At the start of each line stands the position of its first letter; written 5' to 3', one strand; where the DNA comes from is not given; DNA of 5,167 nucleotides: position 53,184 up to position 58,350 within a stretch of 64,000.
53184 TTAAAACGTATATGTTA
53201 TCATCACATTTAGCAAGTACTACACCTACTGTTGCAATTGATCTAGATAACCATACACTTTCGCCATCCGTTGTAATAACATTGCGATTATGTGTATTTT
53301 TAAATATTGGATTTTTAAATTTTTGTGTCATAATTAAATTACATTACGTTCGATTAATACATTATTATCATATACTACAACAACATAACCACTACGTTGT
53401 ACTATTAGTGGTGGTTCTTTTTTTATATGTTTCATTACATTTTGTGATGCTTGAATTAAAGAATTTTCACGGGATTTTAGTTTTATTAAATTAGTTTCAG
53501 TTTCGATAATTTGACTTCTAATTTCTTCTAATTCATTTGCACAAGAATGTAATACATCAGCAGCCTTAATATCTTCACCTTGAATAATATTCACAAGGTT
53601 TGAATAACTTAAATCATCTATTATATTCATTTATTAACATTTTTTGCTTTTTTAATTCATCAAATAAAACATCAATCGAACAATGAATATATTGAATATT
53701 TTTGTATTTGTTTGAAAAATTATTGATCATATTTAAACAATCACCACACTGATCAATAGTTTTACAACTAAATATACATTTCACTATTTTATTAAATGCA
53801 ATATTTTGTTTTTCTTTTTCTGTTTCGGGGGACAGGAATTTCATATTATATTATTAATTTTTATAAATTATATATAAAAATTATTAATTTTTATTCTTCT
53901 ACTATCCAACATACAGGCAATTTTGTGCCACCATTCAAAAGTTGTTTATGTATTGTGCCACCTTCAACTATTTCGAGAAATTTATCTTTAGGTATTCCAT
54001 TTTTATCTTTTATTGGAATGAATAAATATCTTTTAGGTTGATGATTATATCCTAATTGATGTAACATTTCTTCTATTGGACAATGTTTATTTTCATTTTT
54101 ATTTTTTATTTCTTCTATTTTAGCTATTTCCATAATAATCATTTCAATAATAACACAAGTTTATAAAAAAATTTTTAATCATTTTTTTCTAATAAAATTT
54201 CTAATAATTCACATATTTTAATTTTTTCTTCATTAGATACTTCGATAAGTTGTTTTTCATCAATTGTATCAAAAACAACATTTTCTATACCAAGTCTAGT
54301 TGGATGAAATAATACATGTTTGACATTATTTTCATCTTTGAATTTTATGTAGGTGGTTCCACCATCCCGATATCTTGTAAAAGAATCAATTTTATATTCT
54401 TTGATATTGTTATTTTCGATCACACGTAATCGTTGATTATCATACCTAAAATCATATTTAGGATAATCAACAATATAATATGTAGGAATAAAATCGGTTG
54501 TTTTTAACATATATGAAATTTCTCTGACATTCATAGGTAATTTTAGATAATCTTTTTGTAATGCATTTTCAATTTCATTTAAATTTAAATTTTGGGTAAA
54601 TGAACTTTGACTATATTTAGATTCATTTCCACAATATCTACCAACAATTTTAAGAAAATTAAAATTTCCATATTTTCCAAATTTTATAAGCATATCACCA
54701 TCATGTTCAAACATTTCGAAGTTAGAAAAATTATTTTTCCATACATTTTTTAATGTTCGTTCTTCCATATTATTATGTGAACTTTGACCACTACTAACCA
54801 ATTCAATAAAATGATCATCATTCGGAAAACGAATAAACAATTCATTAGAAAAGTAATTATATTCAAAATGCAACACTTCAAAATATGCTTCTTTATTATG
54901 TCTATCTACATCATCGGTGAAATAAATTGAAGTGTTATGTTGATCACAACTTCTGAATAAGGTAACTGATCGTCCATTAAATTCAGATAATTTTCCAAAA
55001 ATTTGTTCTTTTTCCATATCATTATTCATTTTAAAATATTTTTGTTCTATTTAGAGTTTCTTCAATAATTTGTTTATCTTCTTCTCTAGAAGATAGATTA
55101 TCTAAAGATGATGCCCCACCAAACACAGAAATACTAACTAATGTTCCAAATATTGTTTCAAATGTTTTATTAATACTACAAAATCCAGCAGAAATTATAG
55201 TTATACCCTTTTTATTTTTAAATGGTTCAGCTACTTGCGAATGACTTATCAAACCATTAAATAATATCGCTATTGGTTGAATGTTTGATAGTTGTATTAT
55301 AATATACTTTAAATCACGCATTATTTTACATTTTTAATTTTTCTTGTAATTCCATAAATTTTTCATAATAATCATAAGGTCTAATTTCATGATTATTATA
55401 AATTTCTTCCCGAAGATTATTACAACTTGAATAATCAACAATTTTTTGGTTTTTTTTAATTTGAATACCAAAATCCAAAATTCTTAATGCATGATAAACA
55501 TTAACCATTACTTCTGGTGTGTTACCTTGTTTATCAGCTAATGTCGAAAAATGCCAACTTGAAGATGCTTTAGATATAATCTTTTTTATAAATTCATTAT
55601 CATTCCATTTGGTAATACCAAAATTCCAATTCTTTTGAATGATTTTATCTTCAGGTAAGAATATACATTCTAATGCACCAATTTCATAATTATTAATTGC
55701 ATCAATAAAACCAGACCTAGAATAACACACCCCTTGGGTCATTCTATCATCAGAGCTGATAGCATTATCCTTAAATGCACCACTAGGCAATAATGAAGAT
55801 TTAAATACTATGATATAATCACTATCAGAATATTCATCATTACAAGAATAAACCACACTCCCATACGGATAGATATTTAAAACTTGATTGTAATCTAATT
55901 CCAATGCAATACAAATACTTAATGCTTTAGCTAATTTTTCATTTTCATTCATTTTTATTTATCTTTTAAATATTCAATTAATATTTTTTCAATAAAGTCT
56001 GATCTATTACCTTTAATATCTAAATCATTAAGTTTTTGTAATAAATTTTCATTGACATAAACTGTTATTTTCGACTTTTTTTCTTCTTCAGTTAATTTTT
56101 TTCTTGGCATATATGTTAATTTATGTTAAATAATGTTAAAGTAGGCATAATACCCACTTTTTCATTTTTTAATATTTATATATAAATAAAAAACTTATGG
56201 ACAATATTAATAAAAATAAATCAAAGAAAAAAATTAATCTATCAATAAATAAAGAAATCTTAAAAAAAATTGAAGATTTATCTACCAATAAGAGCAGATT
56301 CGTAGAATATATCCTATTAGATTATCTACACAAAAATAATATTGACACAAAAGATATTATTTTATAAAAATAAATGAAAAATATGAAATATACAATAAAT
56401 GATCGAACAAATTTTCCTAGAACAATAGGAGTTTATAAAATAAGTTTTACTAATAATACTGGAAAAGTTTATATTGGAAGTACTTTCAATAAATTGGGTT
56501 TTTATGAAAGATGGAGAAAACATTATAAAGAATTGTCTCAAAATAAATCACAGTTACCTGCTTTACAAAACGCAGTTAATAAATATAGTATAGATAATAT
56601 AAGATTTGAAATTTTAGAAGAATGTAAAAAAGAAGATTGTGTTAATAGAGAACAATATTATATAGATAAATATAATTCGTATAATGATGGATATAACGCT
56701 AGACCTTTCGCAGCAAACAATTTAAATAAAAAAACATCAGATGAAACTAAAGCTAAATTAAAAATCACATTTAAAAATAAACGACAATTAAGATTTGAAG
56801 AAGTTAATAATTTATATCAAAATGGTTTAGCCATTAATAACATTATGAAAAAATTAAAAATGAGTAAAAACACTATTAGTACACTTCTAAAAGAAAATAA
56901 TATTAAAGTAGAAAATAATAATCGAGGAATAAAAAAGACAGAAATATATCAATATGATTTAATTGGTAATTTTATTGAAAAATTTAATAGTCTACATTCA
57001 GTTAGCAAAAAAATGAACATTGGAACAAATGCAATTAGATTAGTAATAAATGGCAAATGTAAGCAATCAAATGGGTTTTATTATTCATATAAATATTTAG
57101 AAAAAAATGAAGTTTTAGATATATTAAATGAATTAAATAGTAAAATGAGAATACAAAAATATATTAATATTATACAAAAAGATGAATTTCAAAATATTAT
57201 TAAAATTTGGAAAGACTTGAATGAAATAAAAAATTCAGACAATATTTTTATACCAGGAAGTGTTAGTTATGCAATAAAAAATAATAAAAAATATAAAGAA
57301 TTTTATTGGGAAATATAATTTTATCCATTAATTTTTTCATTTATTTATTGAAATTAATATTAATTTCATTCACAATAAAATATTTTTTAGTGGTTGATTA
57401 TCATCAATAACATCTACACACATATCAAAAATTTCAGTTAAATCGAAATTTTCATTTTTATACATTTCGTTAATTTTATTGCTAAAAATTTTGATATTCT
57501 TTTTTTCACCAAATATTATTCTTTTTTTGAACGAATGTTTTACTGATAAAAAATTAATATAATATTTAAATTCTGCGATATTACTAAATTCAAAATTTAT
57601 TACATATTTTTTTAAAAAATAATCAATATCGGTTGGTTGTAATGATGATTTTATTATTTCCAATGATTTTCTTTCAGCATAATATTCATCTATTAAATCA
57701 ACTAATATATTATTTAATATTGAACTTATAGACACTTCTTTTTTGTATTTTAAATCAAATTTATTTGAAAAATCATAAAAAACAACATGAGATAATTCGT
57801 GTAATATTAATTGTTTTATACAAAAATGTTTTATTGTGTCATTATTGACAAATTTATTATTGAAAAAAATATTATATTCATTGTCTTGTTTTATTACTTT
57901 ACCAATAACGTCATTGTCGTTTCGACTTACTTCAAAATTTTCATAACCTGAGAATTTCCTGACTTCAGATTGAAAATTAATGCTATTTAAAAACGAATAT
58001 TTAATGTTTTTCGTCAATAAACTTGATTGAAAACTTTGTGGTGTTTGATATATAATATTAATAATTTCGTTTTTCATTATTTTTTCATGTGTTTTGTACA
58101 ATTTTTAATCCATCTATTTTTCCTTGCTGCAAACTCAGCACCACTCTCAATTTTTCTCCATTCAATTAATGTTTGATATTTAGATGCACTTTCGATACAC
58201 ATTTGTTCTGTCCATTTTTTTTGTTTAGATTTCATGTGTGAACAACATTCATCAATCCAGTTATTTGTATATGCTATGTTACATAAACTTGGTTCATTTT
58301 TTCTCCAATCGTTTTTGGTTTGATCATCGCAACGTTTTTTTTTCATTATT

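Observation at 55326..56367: Three paralogous ribbon-helix-helix micro-ORFs (two unannotated) placed in front of an NTase gene and a GIY-YIG endonuclease gene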

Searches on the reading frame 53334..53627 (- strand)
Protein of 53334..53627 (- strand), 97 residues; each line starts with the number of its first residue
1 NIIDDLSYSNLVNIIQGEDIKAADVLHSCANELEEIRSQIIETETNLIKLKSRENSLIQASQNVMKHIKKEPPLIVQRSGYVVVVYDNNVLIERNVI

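Call 55: search_protein_families(library=phrogs, max_evalue=0.01, proteins=[window:53334-53627:-])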
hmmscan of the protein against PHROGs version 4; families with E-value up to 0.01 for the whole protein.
window:53334-53627:- (97 aa): 1 family
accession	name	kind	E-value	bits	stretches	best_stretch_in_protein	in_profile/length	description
phrog_37199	-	unknown function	3.1e-18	67.4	1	4-97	76-169/170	-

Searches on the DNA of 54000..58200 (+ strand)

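Call 12: search_dna_similar(query=window:54000-58200:+, collection=phages, mode=distant)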
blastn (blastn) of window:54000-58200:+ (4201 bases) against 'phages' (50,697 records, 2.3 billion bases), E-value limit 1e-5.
Records with a match: 7; places in all: 7; records where one place covers at least 80% of the query: 0.
Best place of each record, by identity: 60-80% 7.
By first word of the organism name: Flavobacterium 7.
By host as written in the record: Flavobacterium psychrophilum 950106-1/1 4; Flavobacterium psychrophilum 020612-2/1 3.
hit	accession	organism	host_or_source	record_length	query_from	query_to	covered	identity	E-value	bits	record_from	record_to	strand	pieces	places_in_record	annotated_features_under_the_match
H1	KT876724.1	Flavobacterium phage FpV4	Flavobacterium psychrophilum 950106-1/1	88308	2563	2677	3%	74.4%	3e-9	72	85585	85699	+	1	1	group I intron endonuclease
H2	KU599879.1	Flavobacterium phage Fpv3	Flavobacterium psychrophilum 950106-1/1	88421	2563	2677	3%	74.4%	3e-9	72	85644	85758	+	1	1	group I intron endonuclease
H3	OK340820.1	Flavobacterium phage FpV4-1.1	Flavobacterium psychrophilum 020612-2/1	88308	2563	2677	3%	74.4%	3e-9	72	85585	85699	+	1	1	record has no annotation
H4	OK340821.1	Flavobacterium phage FpV4-1.2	Flavobacterium psychrophilum 020612-2/1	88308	2563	2677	3%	74.4%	3e-9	72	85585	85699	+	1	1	record has no annotation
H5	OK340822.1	Flavobacterium phage FpV4-1.3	Flavobacterium psychrophilum 020612-2/1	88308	2563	2677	3%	74.4%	3e-9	72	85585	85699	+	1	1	record has no annotation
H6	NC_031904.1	Flavobacterium phage Fpv3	Flavobacterium psychrophilum 950106-1/1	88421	2563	2677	3%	74.4%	3e-9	72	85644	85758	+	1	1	homing endonuclease with GIY-YIG motif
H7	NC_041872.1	Flavobacterium phage FpV4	Flavobacterium psychrophilum 950106-1/1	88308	2563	2677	3%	74.4%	3e-9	72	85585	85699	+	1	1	homing endonuclease with GIY-YIG motif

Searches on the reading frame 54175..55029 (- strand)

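Call 7: search_protein_families(library=pfam, max_evalue=1, proteins=[window:54175-55029:-])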
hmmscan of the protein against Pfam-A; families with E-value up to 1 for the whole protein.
window:54175-55029:- (284 aa): 1 family
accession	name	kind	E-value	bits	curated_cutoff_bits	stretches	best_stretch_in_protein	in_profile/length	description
PF18724.6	ADDT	-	0.017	15.3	26.2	1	81-133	109-161/232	Amino acid:DNA transferase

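Call 14: search_protein_families(library=phrogs, max_evalue=0.01, proteins=[window:54175-55029:-])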
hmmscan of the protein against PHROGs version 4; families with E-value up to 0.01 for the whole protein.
window:54175-55029:- (284 aa): 0 families

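Call 48: search_protein_families(library=ncbifam, max_evalue=0.1, proteins=[window:54175-55026:-])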
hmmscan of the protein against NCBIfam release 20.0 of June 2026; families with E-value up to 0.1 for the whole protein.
window:54175-55026:- (283 aa): 1 family
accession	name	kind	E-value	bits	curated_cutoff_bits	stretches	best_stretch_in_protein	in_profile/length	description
NF006735.0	PRK09267.1-1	equivalog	0.078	12.7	315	0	14-91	74-157/176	flavodoxin FldA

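Call 100: search_protein_families(library=padloc, max_evalue=0.01, proteins=[window:54178-55029:-])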
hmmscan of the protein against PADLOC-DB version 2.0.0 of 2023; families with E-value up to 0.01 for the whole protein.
window:54178-55029:- (284 aa): 0 families

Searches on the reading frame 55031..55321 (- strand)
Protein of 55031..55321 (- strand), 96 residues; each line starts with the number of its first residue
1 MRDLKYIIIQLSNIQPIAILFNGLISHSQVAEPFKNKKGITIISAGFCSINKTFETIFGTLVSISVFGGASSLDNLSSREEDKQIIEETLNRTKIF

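Call 7: search_protein_families(library=pfam, max_evalue=1, proteins=[window:55031-55321:-])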
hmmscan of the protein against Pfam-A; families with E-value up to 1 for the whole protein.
window:55031-55321:- (96 aa): 0 families

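Call 14: search_protein_families(library=phrogs, max_evalue=0.01, proteins=[window:55031-55321:-])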
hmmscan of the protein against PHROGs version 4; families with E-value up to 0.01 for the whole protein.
window:55031-55321:- (96 aa): 1 family
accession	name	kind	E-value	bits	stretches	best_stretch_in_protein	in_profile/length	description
phrog_3988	-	unknown function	9.2e-06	26.2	1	5-90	2-89/284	-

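Call 48: search_protein_families(library=ncbifam, max_evalue=0.1, proteins=[window:55031-55318:-])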
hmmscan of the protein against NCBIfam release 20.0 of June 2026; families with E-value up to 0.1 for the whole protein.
window:55031-55318:- (95 aa): 0 families

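Call 100: search_protein_families(library=padloc, max_evalue=0.01, proteins=[window:55034-55321:-])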
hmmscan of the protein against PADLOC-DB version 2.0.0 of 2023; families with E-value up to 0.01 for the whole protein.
window:55034-55321:- (96 aa): 0 families
